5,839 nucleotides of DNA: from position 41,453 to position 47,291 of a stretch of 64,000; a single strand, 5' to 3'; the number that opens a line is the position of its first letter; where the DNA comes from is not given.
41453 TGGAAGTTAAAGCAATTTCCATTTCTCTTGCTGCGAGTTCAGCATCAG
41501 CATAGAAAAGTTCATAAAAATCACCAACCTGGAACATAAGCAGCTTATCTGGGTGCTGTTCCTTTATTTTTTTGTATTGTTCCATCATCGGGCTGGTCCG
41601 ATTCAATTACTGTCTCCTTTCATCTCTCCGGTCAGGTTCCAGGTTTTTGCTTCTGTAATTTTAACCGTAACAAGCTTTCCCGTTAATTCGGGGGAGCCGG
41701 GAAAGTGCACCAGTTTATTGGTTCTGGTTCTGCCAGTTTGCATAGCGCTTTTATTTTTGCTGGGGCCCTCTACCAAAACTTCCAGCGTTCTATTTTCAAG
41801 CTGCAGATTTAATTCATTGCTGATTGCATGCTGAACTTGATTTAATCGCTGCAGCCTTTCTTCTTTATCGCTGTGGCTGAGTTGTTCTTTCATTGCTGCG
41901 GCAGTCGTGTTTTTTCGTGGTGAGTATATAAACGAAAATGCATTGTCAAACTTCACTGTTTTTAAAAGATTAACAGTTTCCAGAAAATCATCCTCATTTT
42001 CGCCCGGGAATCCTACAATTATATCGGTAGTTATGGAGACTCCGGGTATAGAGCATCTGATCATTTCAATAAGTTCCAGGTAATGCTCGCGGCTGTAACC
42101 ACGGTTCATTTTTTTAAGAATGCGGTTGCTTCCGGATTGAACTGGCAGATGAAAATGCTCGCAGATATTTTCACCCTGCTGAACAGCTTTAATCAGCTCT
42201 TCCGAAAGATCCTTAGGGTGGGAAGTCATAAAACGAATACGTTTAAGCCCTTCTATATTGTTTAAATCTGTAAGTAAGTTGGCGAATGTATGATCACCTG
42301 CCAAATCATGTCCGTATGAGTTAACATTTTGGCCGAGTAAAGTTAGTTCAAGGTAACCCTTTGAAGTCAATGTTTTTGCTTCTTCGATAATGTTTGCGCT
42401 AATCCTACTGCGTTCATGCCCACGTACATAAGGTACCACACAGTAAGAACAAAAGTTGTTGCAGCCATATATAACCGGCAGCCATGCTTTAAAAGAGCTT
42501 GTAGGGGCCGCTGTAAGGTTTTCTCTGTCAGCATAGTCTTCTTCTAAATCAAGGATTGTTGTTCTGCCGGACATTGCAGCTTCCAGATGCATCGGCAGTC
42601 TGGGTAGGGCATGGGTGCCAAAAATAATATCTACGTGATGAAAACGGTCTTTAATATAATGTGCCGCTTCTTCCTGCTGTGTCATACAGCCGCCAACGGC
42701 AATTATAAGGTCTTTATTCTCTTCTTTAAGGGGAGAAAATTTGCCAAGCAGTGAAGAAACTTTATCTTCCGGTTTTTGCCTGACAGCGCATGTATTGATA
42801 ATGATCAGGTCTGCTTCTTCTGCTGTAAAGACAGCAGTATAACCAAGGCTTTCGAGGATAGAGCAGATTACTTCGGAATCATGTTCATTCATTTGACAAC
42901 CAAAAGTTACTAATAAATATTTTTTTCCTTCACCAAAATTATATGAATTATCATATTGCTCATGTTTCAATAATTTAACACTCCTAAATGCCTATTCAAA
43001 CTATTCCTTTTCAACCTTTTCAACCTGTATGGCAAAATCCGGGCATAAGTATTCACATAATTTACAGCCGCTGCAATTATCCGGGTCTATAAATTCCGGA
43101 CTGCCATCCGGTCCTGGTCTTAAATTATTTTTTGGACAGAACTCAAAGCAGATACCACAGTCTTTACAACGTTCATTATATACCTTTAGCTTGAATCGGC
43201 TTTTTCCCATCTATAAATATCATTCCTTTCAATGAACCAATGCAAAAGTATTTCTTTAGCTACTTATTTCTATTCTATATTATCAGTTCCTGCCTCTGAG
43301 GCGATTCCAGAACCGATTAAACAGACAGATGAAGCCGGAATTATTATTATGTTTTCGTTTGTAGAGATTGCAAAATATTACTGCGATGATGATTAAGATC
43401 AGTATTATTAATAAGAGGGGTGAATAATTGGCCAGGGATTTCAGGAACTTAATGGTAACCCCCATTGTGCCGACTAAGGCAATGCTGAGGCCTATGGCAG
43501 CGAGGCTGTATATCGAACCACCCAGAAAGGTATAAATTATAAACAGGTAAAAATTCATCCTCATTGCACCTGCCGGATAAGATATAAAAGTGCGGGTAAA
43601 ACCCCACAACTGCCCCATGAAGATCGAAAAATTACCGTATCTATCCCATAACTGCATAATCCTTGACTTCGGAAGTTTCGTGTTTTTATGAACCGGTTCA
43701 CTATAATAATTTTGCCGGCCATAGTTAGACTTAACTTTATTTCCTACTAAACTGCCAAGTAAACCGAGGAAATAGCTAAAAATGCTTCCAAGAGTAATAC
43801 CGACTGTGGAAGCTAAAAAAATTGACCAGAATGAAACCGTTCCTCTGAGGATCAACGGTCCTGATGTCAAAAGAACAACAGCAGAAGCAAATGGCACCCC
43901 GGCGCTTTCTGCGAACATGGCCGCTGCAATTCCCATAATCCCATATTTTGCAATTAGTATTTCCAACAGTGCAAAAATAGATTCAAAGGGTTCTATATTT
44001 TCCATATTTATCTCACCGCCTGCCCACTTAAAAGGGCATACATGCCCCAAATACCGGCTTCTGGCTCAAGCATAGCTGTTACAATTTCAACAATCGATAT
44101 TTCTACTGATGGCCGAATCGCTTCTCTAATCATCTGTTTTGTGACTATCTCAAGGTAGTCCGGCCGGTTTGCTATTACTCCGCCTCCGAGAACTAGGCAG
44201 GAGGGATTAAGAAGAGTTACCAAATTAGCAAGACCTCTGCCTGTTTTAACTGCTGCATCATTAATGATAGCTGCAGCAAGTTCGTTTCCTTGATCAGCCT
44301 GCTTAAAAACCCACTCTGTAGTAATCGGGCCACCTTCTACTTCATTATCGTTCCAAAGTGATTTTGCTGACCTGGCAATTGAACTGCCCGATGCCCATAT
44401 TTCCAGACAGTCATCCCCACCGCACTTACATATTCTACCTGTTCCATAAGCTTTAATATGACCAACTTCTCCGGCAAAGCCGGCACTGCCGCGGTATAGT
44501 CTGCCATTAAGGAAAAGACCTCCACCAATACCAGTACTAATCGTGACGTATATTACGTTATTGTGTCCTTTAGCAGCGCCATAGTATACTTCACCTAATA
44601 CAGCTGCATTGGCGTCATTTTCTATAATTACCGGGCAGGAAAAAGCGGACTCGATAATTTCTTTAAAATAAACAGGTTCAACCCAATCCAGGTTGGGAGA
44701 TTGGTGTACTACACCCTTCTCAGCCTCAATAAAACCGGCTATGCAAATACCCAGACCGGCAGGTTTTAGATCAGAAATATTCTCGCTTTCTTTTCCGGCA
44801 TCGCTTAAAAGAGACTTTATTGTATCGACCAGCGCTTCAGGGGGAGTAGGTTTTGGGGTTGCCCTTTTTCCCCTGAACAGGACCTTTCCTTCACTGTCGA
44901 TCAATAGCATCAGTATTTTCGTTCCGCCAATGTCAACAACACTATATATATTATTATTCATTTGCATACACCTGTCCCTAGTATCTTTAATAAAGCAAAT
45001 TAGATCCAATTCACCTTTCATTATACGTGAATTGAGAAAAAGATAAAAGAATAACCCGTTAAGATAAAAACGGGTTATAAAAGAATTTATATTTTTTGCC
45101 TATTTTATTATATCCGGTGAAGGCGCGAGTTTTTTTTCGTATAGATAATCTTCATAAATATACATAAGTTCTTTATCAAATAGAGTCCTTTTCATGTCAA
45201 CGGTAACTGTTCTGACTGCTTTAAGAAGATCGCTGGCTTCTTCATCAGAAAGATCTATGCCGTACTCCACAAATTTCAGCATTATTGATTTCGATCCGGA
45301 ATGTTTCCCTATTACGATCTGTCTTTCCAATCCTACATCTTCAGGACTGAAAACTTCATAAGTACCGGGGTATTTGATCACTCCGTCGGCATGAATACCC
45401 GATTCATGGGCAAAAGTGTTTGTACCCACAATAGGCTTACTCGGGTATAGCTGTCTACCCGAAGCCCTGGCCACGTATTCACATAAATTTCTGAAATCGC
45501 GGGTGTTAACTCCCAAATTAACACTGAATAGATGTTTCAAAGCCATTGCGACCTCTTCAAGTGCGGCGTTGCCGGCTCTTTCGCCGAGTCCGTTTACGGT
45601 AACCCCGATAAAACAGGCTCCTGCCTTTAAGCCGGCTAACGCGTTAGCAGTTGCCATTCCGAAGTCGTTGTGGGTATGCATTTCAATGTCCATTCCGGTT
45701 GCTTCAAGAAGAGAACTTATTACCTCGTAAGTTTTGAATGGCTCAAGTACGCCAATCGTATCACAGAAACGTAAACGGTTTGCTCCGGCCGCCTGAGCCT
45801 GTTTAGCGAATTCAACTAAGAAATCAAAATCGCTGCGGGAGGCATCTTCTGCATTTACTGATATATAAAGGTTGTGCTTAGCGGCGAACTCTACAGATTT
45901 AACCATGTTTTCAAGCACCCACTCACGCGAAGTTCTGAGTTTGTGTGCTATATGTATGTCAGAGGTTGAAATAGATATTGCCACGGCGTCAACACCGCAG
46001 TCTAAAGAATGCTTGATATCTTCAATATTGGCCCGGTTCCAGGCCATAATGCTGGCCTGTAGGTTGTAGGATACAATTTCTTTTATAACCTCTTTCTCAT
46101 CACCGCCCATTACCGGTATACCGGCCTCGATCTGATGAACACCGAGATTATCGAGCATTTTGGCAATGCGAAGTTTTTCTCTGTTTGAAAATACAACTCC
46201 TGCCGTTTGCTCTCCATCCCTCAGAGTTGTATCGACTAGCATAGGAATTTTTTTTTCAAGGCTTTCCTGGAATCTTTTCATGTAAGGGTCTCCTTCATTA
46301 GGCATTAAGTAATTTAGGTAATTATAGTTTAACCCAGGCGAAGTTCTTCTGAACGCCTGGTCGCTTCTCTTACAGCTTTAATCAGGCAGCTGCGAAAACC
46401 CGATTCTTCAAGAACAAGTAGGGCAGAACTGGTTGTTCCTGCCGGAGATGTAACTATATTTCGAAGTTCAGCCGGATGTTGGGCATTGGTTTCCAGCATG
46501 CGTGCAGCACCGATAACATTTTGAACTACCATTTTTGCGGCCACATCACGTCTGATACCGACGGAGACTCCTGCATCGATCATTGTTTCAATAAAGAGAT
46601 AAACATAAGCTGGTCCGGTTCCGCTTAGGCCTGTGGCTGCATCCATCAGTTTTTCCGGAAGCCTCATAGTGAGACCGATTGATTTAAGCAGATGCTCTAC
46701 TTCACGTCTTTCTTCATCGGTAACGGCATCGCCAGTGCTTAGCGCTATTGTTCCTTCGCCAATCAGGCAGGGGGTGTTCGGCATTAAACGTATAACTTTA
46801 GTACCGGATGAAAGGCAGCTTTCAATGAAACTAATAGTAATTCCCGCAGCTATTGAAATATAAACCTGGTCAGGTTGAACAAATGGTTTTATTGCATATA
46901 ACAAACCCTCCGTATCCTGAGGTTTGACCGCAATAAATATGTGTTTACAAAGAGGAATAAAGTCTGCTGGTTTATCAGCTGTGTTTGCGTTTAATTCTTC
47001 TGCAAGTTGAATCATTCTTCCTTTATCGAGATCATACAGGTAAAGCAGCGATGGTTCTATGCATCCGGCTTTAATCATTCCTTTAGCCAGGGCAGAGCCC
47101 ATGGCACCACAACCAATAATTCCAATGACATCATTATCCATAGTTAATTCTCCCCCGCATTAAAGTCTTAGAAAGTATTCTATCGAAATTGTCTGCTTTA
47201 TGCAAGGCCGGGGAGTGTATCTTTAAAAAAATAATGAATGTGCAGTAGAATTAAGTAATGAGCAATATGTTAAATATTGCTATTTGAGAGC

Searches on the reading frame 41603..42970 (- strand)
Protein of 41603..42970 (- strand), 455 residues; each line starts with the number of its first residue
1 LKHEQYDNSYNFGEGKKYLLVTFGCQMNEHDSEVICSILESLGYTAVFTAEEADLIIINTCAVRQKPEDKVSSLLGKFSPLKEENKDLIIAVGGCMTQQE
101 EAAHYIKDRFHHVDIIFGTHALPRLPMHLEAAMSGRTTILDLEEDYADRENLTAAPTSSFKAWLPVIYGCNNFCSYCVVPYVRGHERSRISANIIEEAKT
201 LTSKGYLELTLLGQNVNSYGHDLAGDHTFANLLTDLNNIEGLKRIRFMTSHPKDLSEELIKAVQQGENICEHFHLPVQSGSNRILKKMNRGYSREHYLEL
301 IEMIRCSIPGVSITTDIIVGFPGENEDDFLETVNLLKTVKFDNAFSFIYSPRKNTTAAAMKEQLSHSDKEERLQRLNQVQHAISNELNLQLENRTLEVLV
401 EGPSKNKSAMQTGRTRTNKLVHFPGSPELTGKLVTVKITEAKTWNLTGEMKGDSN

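Call 8: search_protein_families(library=ncbifam, proteins=[window:41603-42970:-], max_evalue=0.00001)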
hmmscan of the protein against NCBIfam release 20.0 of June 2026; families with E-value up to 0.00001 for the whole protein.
window:41603-42970:- (455 aa): 14 families
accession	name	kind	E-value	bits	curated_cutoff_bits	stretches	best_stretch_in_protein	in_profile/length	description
TIGR01574.1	miaB-methiolase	equivalog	2.3e-154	514.6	355.3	1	17-450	1-436/437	tRNA (N6-isopentenyl adenosine(37)-C2)-methylthiotransferase MiaB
TIGR00089.1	TIGR00089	subfamily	5.3e-150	500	251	1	17-448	1-429/429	MiaB/RimO family radical SAM methylthiotransferase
NF010916.0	PRK14336.1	equivalog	2.1e-116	389.2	606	1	17-450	3-412/418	tRNA (N6-isopentenyl adenosine(37)-C2)-methylthiotransferase MiaB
TIGR01579.1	MiaB-like-C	equivalog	7.8e-97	325.2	357.05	1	20-438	1-416/416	tRNA (N(6)-L-threonylcarbamoyladenosine(37)-C(2))-methylthiotransferase MtaB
TIGR01125.1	TIGR01125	equivalog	4.3e-84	283.1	356.95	1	20-448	4-432/432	30S ribosomal protein S12 methylthiotransferase RimO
TIGR01578.1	MiaB-like-B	hypoth_equivalog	1.9e-76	257.5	314.7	1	17-449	1-419/421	tRNA (N(6)-L-threonylcarbamoyladenosine(37)-C(2))-methylthiotransferase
TIGR04014.1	B12_SAM_MJ_0865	equivalog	7.6e-27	94.2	360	1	168-402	167-395/434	methyl-coenzyme M reductase glutamine C-methyltransferase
TIGR04013.1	B12_SAM_MJ_1487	hypoth_equivalog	5.8e-21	74.8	251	1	89-375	72-371/382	TIGR04013 family B12-binding domain/radical SAM domain-containing protein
TIGR04479.1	bcpD_PhpK_rSAM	subfamily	1.6e-12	46.6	600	1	168-341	248-411/504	PhpK family radical SAM P-methyltransferase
TIGR01212.1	TIGR01212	equivalog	5.5e-08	32.3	180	1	262-343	132-209/302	tRNA modification radical SAM protein MnmL/YtqA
TIGR03471.1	HpnJ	equivalog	3.5e-07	29.5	577.6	1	169-353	205-379/472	hopanoid biosynthesis associated radical SAM protein HpnJ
TIGR04072.2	rSAM_ladder_B12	equivalog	1.8e-06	26.9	360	1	169-390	188-398/443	lipid biosynthesis B12-binding/radical SAM protein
NF006066.0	PRK08207.2-5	equivalog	2.3e-06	26.5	1117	1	251-345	289-380/518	coproporphyrinogen III oxidase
NF006064.0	PRK08207.2-2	equivalog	3e-06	26.5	504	1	275-384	266-371/465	coproporphyrinogen III oxidase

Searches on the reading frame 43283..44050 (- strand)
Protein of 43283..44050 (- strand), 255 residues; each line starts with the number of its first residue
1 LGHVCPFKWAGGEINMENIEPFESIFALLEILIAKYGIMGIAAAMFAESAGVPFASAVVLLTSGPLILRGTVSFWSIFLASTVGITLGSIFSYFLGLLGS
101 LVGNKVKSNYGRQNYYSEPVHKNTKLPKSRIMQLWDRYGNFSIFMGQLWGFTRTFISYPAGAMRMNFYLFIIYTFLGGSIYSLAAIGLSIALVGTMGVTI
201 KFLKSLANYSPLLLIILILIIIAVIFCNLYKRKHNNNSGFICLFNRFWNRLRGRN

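Call 8: search_protein_families(library=ncbifam, proteins=[window:43283-44050:-], max_evalue=0.00001)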
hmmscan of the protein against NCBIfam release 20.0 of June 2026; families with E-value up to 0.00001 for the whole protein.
window:43283-44050:- (255 aa): 2 families
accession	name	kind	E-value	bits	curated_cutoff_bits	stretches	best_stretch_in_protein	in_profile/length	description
NF052604.1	UndecprPTUtpABac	equivalog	4.8e-13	49.6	250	1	28-234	8-196/198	undecaprenyl phosphate transporter UptA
NF052605.1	UndecprPTUptAStph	equivalog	2.2e-12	47.4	300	1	29-226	5-193/197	undecaprenyl phosphate transporter UptA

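Call 82: search_protein_families(library=pfam, proteins=[window:43283-44050:-], max_evalue=0.001)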
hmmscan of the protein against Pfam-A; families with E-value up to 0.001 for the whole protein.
window:43283-44050:- (255 aa): 1 family
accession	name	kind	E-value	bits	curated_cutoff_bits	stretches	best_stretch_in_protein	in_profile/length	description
PF09335.16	VTT_dom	-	4.7e-12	46.9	33.9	1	59-186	6-118/123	VTT domain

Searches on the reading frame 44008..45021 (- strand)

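Call 8: search_protein_families(library=ncbifam, proteins=[window:44008-45021:-], max_evalue=0.00001)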
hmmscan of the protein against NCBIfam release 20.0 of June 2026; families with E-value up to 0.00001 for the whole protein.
window:44008-45021:- (337 aa): 13 families
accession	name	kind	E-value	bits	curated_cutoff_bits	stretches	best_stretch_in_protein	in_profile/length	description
TIGR00744.1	ROK_glcA_fam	subfamily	6.1e-59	199.8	260.35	1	29-330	3-307/318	ROK family glucokinase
NF003461.0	PRK05082.1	subfamily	2.2e-44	152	283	1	29-330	6-285/291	N-acetylmannosamine kinase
NF047821.1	NactlManKinNanK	equivalog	5.6e-41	141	450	1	28-327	5-282/288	N-acetylmannosamine kinase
NF007251.0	PRK09698.1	equivalog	1.5e-37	129.5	253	1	19-328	1-293/304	allose kinase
NF047937.1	TransRegNagC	equivalog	6.9e-36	124.3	650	1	29-321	84-374/399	DNA-binding transcriptional regulator NagC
NF049930.1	TransRegMlc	equivalog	4e-35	121.9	530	1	88-306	147-366/405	sugar metabolism global transcriptional regulator Mlc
NF007108.0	PRK09557.1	equivalog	1.2e-33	116.8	443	1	29-284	6-257/303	fructokinase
NF042998.1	bglucokin_BglK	equivalog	4.9e-29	101.5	550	1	28-298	5-259/291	beta-glucoside kinase BglK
NF045551.1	GK_Pyrobac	equivalog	7.1e-28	97.7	500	1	26-296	2-246/294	ATP-dependent glucokinase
NF009835.0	PRK13310.1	equivalog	2.1e-27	96.2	380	1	26-295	2-267/303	N-acetylglucosamine kinase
NF045942.1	PolPhglucPhase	equivalog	3.8e-18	66.1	250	1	29-190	5-155/242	polyphosphate--glucose phosphotransferase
NF009836.0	PRK13311.1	equivalog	6.6e-13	48.5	551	1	26-212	2-191/256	N-acetyl-D-glucosamine kinase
NF045550.1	FrctkaseScrK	equivalog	2.1e-12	47.1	400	1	24-297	3-251/293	fructokinase ScrK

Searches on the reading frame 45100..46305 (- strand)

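Call 8: search_protein_families(library=ncbifam, proteins=[window:45100-46305:-], max_evalue=0.00001)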
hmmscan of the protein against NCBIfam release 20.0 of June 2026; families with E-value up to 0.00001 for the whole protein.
window:45100-46305:- (401 aa): 29 families (the best 25 are shown)
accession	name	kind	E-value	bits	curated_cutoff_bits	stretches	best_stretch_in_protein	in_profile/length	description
TIGR02660.1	nifV_homocitr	equivalog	1.9e-155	517.7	462.9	1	22-384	3-365/365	homocitrate synthase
NF002085.0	PRK00915.1-2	subfamily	6e-128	427.7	517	1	17-388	11-380/504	2-isopropylmalate synthase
TIGR02090.1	LEU1_arch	subfamily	3.7e-123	411.2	484.75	1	23-370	3-350/363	isopropylmalate/citramalate/homocitrate synthases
NF041069.1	IPMS_Sufob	equivalog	4.2e-105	352.1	600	1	24-373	4-355/371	isopropylmalate synthase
NF002086.0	PRK00915.1-3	equivalog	1e-99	334.4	532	1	22-389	8-386/516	2-isopropylmalate synthase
TIGR02146.1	LysS_fung_arch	equivalog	8.7e-95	317.8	413.55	1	23-365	1-343/344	homocitrate synthase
NF002088.0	PRK00915.1-5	equivalog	8.4e-94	314.9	697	1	22-386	5-380/514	2-isopropylmalate synthase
NF002087.0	PRK00915.1-4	equivalog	1e-92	311.4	729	1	22-386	8-384/516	2-isopropylmalate synthase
TIGR00973.1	leuA_bact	equivalog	1.2e-89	301.1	598.7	1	23-386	4-378/494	2-isopropylmalate synthase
NF002084.0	PRK00915.1-1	equivalog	7.2e-72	242.6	748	1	22-380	6-375/523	2-isopropylmalate synthase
TIGR00977.1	citramal_synth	equivalog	1.1e-54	185.6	450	1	23-360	4-355/526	citramalate synthase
NF042434.1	IPMS_Lepto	equivalog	3.8e-51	174.2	500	1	18-368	3-370/374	2-isopropylmalate synthase LeuA2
NF042433.1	CitmalDyn_Leptosp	equivalog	5.7e-51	173.6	950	1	23-386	10-382/514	(R)-citramalate synthase CimA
NF006049.0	PRK08195.1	subfamily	1.5e-20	73.6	229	1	18-280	5-268/344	4-hyroxy-2-oxovalerate/4-hydroxy-2-oxopentanoic acid aldolase,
TIGR03217.1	4OH_2_O_val_ald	equivalog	7.4e-19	68.1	286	1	22-278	4-261/334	4-hydroxy-2-oxovalerate aldolase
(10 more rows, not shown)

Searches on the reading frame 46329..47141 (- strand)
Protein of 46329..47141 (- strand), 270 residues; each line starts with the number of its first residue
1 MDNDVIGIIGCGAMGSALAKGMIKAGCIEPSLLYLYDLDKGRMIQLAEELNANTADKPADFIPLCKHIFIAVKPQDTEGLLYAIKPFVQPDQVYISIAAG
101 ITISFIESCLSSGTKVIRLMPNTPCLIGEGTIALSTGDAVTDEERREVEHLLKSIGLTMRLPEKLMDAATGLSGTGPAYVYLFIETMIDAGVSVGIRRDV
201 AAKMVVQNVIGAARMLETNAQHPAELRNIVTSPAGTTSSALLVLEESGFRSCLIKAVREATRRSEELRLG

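Call 8: search_protein_families(library=ncbifam, proteins=[window:46329-47141:-], max_evalue=0.00001)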
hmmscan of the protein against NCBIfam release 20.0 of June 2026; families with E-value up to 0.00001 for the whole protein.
window:46329-47141:- (270 aa): 7 families
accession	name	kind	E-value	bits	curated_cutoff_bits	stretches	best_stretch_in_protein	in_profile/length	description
TIGR00112.1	proC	equivalog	3.7e-81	272.6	196.75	1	6-267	1-263/263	pyrroline-5-carboxylate reductase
NF005813.0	PRK07679.1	exception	2.7e-56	191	404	1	3-267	3-268/279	pyrroline-5-carboxylate reductase ProI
NF008839.0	PRK11880.2-4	equivalog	1.1e-40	139.6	288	1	6-265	4-250/252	pyrroline-5-carboxylate reductase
NF005814.0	PRK07680.1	equivalog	3.6e-34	118.2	278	1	6-247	3-244/275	late competence protein ComER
NF005384.0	PRK06928.1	exception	1.6e-25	90.2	301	1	5-240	3-240/277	pyrroline-5-carboxylate reductase ProG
NF005063.0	PRK06476.1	equivalog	1.6e-09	37.7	254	1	6-263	3-252/258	pyrroline-5-carboxylate reductase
NF009830.0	PRK13304.1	equivalog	1.7e-06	27.7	267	1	6-62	4-59/265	aspartate dehydrogenase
